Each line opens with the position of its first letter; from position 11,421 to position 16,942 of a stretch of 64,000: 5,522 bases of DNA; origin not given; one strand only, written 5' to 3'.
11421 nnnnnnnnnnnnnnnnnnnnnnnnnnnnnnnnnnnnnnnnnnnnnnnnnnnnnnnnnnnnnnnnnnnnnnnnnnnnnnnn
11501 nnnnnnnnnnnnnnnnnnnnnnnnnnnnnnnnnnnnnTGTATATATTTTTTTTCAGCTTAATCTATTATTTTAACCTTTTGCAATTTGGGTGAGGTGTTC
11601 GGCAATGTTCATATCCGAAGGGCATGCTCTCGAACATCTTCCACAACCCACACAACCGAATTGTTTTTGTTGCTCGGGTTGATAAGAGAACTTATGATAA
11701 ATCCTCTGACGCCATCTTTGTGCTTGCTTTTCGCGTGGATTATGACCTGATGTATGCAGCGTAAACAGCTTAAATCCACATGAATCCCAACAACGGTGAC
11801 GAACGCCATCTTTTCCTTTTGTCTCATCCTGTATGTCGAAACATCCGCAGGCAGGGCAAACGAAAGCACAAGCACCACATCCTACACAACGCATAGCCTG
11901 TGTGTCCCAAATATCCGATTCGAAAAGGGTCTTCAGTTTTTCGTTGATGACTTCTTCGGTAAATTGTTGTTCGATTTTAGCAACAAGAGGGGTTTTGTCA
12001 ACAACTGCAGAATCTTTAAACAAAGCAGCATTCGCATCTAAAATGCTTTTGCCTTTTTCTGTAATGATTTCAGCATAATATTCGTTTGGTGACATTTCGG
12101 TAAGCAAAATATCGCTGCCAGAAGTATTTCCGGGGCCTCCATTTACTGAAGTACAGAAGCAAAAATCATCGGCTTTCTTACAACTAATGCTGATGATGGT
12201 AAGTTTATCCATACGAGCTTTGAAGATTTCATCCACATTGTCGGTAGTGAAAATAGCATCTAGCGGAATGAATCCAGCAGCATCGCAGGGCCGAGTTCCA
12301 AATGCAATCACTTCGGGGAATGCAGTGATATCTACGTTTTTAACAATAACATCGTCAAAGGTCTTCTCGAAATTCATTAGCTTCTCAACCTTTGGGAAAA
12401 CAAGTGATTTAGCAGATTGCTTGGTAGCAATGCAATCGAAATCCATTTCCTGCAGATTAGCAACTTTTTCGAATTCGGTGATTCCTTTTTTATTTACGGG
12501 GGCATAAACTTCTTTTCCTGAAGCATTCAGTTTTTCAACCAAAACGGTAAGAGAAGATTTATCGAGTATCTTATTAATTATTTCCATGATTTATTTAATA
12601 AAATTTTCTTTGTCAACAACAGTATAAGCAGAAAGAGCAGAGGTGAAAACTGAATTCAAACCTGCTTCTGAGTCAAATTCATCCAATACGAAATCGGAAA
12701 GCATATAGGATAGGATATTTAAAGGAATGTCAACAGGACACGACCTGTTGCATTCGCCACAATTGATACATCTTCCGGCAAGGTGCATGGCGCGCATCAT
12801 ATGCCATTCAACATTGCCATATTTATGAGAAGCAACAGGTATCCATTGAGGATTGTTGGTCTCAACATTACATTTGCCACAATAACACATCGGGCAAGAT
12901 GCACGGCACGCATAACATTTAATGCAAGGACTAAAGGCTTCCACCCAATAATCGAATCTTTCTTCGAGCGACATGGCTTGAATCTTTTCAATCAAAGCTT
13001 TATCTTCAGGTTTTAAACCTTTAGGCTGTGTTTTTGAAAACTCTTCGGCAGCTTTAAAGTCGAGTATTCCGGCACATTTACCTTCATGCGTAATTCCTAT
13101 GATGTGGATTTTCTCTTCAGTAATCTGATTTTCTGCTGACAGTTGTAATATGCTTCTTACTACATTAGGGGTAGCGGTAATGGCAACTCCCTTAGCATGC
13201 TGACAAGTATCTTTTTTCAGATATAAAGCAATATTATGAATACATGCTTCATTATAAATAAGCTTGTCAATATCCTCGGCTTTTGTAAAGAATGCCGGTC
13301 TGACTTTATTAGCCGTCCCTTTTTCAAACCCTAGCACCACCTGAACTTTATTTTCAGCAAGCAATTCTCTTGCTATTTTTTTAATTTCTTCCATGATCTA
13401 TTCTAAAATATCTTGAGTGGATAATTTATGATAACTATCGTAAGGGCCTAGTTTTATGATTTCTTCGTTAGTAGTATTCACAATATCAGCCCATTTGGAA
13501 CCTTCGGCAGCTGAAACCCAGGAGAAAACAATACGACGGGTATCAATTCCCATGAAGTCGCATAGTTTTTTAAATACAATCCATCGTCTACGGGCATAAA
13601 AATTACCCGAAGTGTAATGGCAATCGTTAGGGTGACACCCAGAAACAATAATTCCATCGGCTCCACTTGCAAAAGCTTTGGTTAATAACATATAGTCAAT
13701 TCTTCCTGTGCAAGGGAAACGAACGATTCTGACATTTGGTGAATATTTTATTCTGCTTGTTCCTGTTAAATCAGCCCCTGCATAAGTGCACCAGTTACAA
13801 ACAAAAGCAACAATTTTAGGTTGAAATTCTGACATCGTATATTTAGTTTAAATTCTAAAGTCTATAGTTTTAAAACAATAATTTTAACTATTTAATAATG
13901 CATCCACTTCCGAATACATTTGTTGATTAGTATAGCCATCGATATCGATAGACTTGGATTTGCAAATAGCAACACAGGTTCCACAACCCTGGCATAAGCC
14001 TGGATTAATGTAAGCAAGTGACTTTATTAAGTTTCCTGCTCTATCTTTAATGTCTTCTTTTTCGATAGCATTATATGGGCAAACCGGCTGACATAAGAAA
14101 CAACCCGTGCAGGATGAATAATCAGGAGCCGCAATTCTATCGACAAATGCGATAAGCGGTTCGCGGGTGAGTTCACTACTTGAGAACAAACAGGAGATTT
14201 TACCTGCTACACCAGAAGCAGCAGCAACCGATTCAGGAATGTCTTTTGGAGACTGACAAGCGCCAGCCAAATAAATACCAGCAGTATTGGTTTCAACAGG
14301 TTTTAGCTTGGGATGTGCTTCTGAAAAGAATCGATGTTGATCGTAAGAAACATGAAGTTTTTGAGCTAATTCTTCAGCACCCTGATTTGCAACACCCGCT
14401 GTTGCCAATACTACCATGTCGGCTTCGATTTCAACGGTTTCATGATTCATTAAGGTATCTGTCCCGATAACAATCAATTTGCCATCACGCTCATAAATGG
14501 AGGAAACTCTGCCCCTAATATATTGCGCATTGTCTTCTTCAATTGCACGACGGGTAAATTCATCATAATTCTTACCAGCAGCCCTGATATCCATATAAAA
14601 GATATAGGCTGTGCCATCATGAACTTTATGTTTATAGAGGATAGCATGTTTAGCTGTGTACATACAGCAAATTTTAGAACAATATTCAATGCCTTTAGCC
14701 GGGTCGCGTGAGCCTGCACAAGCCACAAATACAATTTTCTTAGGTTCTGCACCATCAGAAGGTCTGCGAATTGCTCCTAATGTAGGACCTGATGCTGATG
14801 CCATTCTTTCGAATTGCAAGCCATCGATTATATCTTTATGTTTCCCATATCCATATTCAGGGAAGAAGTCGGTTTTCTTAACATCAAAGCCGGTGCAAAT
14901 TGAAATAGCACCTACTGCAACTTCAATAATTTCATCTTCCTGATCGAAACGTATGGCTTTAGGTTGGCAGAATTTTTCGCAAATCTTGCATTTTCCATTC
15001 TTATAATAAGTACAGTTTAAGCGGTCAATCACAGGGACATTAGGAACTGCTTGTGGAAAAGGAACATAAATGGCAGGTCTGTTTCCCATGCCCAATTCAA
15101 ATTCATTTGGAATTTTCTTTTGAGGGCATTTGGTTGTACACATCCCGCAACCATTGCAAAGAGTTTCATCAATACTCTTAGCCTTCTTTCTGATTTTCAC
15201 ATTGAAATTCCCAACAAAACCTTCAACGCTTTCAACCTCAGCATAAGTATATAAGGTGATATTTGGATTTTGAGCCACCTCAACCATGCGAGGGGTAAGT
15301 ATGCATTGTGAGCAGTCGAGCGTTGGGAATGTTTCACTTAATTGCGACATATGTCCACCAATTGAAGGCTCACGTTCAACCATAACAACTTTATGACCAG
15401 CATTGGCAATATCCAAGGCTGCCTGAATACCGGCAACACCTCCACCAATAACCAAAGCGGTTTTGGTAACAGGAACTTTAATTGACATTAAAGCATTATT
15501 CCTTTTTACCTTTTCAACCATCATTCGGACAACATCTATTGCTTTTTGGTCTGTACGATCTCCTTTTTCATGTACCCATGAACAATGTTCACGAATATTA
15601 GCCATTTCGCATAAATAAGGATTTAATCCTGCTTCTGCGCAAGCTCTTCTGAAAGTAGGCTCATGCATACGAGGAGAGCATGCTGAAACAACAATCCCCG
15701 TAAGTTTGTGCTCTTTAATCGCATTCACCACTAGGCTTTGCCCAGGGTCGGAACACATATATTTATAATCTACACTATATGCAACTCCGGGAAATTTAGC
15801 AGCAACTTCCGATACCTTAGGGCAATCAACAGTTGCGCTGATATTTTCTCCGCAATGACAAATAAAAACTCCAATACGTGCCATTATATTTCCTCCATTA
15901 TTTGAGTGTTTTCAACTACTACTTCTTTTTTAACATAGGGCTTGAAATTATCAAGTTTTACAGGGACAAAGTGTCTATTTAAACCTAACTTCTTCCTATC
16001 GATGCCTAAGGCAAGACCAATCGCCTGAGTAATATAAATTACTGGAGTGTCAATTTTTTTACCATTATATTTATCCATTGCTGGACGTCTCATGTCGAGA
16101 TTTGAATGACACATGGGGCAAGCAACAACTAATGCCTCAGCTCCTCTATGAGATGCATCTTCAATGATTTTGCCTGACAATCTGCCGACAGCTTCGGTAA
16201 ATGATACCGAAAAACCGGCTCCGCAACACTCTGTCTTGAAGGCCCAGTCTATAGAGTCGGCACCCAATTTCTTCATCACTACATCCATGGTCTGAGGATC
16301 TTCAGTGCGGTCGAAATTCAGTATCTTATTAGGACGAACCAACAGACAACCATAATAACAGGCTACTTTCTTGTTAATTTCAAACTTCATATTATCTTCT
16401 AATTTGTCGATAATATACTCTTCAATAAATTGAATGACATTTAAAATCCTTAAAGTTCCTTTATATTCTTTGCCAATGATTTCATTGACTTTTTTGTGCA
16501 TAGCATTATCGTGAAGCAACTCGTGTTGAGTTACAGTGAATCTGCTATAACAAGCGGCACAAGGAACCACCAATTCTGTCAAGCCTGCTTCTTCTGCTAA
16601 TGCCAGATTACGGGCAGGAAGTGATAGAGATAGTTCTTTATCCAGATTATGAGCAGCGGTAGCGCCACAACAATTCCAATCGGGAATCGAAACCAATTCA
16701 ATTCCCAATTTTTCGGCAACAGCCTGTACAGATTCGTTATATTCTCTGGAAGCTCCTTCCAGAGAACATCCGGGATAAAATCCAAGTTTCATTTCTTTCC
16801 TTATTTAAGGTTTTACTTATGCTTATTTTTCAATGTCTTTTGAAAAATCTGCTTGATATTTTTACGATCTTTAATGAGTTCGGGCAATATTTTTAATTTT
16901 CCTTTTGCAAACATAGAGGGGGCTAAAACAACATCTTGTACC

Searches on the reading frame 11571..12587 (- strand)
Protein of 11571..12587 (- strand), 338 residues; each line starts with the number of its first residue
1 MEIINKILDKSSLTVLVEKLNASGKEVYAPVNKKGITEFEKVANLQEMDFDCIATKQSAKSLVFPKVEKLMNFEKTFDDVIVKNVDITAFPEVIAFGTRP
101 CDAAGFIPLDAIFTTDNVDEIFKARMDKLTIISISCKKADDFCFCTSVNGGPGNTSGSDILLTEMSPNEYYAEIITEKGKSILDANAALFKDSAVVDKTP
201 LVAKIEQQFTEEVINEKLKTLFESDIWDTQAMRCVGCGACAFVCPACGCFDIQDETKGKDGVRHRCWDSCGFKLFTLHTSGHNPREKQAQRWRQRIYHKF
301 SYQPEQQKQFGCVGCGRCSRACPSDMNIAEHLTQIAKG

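Call 36: search_protein_families(library=pfam, proteins=[window:11571-12587:-], max_evalue=0.001)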
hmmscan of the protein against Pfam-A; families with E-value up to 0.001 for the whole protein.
window:11571-12587:- (338 aa): 12 families
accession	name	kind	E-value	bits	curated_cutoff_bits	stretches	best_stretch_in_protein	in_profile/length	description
PF17179.9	Fer4_22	-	7.6e-31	107.3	27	1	233-325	1-94/95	4Fe-4S dicluster domain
PF12838.12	Fer4_7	-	6.6e-09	36.5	27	1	265-325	7-51/52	4Fe-4S dicluster domain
PF13534.11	Fer4_17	-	2.4e-08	34.9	22.2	1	266-327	8-61/61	4Fe-4S dicluster domain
PF13187.11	Fer4_9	-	4.9e-08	33.3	27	1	265-325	7-50/52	4Fe-4S dicluster domain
PF13484.11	Fer4_16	-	7.6e-08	33.5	30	0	265-324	7-65/66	4Fe-4S double cluster binding domain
PF12797.12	Fer4_2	-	1.4e-07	31.5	24.5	1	232-246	8-22/22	4Fe-4S binding domain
PF13237.11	Fer4_10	-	1.2e-06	28.8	25.5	1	311-327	8-25/53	4Fe-4S dicluster domain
PF13183.11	Fer4_8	-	1.3e-06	29.2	27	1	231-325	2-67/68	4Fe-4S dicluster domain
PF00037.32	Fer4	-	2.7e-06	27.4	21.1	0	233-245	7-19/24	4Fe-4S binding domain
PF25160.1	LdpA_Fe-S-bd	-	1.5e-05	25.1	27.6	0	311-326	27-42/49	LdpA Fe-S cluster-binding domain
PF12798.12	Fer4_3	-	0.00034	21.7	27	0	312-325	1-14/15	4Fe-4S binding domain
PF14697.11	Fer4_21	-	0.00051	20.6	35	0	226-250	33-57/59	4Fe-4S dicluster domain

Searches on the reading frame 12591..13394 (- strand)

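Call 36: search_protein_families(library=pfam, proteins=[window:12591-13394:-], max_evalue=0.001)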
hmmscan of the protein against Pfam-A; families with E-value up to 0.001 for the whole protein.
window:12591-13394:- (267 aa): 5 families
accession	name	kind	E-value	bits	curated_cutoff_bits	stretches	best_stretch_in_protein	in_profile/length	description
PF13183.11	Fer4_8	-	7.1e-05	23.7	27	1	155-223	3-68/68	4Fe-4S dicluster domain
PF13534.11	Fer4_17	-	0.00011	23.1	22.2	1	157-223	2-60/61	4Fe-4S dicluster domain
PF13187.11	Fer4_9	-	0.00022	21.6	27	0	157-222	2-50/52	4Fe-4S dicluster domain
PF12838.12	Fer4_7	-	0.00038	21.3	27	0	157-223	2-52/52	4Fe-4S dicluster domain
PF13237.11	Fer4_10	-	0.00098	19.4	25.5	0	207-221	7-21/53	4Fe-4S dicluster domain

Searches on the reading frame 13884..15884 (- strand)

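Call 36: search_protein_families(library=pfam, proteins=[window:13884-15884:-], max_evalue=0.001)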
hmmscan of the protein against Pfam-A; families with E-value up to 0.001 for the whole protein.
window:13884-15884:- (666 aa): 21 families
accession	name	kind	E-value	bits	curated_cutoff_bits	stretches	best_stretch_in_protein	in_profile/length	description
PF00037.32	Fer4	-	5.4e-14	51.8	21.1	3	238-255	3-20/24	4Fe-4S binding domain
PF12838.12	Fer4_7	-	6.5e-12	46.2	27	1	591-643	1-50/52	4Fe-4S dicluster domain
PF07992.20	Pyr_redox_2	-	6.8e-12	45.8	26.1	1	144-239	4-79/291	Pyridine nucleotide-disulphide oxidoreductase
PF12837.12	Fer4_6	-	2.9e-10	40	25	3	588-607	5-24/24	4Fe-4S binding domain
PF12831.13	FAD_oxidored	-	1.4e-09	38.2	27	1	144-182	3-42/416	FAD dependent oxidoreductase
PF01266.30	DAO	-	6e-09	36.3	27.9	1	144-180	3-39/353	FAD dependent oxidoreductase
PF25160.1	LdpA_Fe-S-bd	-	4e-08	33.4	27.6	0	236-259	21-44/49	LdpA Fe-S cluster-binding domain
PF00890.30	FAD_binding_2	-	5.8e-08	32.8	20.4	1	143-179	2-38/414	FAD binding domain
PF13237.11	Fer4_10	-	6.4e-08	32.8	25.5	2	588-641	5-52/53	4Fe-4S dicluster domain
PF13484.11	Fer4_16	-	4.6e-07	31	30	0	592-610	2-20/66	4Fe-4S double cluster binding domain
PF12797.12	Fer4_2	-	4.6e-07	29.8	24.5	0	237-254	4-21/22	4Fe-4S binding domain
PF13187.11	Fer4_9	-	6e-07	29.8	27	1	592-644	2-50/52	4Fe-4S dicluster domain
PF01134.28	GIDA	-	2.1e-06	27.5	22.1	1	144-194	3-43/391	Glucose inhibited division protein A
PF13450.12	NAD_binding_8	-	2.5e-06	28.1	21.9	1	145-182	1-38/68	NAD(P)-binding Rossmann-like domain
PF13183.11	Fer4_8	-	2.9e-06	28.2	27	1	590-644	3-67/68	4Fe-4S dicluster domain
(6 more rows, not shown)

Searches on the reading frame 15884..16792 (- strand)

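Call 36: search_protein_families(library=pfam, proteins=[window:15884-16792:-], max_evalue=0.001)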
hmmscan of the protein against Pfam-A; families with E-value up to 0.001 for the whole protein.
window:15884-16792:- (302 aa): 1 family
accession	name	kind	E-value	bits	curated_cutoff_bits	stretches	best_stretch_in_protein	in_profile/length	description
PF02754.22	CCG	-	2.4e-26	92.1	20.6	2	4-85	2-84/85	Cysteine-rich domain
